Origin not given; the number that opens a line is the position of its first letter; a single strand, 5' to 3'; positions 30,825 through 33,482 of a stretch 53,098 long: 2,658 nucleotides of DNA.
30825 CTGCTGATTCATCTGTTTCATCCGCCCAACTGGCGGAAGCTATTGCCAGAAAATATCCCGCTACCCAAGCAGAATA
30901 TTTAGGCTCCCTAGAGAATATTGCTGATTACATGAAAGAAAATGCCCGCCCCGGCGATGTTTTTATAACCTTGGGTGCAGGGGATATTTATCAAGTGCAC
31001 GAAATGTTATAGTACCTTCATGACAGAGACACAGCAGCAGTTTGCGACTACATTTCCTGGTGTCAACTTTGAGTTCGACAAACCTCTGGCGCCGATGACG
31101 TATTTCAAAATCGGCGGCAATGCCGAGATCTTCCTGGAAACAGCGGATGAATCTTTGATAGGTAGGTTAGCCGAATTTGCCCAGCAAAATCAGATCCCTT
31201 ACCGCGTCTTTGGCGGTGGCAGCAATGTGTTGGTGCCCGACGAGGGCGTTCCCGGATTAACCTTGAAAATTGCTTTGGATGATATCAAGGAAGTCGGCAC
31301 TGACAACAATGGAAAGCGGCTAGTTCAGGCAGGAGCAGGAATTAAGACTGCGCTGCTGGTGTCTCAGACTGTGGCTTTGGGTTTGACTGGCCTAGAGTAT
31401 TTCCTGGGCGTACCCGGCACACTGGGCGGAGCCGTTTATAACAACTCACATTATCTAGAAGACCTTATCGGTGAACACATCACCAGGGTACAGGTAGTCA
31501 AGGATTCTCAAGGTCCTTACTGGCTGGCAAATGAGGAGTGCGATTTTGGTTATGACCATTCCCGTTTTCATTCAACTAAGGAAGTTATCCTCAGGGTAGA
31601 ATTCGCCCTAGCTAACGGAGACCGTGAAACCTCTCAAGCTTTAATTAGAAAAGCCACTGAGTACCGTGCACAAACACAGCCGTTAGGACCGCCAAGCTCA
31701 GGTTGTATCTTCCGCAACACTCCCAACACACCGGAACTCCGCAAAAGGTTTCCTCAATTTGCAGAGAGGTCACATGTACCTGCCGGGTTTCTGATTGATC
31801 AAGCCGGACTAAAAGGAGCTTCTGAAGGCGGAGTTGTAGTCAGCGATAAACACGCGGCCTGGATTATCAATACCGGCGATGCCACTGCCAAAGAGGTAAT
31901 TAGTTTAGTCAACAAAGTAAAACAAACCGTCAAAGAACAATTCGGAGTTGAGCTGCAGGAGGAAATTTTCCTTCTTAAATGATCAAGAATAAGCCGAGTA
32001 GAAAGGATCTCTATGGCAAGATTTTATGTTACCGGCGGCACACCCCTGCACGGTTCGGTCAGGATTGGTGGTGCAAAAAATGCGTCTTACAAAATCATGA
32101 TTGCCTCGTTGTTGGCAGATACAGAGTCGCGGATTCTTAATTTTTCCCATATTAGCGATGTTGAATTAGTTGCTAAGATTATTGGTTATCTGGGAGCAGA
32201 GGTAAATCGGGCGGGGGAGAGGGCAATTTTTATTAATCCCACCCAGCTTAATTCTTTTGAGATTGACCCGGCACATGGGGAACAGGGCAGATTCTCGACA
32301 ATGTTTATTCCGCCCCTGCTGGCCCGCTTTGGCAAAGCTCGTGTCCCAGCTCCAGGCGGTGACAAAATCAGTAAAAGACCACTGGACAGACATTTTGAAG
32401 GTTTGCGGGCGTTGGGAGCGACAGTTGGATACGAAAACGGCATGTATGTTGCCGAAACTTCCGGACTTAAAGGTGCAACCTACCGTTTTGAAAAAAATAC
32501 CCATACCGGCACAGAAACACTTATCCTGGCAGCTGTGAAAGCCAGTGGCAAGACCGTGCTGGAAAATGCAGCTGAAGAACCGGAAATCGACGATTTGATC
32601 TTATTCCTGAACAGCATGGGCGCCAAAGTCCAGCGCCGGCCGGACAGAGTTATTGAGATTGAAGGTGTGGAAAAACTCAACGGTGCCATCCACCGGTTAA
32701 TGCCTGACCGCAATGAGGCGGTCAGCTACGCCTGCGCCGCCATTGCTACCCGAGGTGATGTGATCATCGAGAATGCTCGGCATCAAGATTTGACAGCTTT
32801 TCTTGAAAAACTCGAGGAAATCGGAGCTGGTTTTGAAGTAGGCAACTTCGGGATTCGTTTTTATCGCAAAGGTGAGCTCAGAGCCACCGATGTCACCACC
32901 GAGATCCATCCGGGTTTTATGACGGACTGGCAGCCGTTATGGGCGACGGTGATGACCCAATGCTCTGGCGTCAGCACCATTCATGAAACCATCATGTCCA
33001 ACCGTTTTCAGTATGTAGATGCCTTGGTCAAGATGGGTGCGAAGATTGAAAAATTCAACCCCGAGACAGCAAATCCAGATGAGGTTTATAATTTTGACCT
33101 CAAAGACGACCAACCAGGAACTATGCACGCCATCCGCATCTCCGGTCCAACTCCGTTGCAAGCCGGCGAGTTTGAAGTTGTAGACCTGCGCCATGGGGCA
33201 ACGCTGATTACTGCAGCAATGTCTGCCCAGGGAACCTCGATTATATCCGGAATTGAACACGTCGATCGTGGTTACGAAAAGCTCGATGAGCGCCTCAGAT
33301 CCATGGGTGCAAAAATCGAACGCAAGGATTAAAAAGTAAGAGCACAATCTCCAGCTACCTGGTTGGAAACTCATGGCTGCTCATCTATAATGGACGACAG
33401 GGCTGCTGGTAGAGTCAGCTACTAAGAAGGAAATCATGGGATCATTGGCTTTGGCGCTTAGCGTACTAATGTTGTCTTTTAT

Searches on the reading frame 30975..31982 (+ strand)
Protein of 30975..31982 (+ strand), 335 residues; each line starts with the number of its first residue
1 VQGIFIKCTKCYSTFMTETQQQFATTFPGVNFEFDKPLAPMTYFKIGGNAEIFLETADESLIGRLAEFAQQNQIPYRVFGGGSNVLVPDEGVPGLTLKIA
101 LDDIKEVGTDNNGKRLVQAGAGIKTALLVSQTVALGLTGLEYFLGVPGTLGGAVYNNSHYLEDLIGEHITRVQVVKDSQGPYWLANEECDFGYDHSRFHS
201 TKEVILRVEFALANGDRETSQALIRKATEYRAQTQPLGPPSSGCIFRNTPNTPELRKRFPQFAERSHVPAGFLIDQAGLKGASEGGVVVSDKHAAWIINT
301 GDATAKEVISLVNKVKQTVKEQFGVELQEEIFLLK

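Call 22: search_protein_families(library=pfam, proteins=[window:30975-31982:+])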
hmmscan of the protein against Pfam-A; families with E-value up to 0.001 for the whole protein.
window:30975-31982:+ (335 aa): 2 families
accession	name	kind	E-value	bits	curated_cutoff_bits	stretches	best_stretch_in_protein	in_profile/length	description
PF02873.21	MurB_C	-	3e-28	98.4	27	1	224-332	6-97/99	UDP-N-acetylenolpyruvoylglucosamine reductase, C-terminal domain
PF01565.28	FAD_binding_4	-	7.6e-14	52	26.4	1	56-176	7-130/139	FAD binding domain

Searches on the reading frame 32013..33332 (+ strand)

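Call 22: search_protein_families(library=pfam, proteins=[window:32013-33332:+])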
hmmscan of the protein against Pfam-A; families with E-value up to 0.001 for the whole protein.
window:32013-33332:+ (439 aa): 1 family
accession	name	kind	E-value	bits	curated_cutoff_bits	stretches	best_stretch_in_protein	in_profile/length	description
PF00275.25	EPSP_synthase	-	5.1e-73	246.6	22.8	1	6-428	1-417/417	EPSP synthase (3-phosphoshikimate 1-carboxyvinyltransferase)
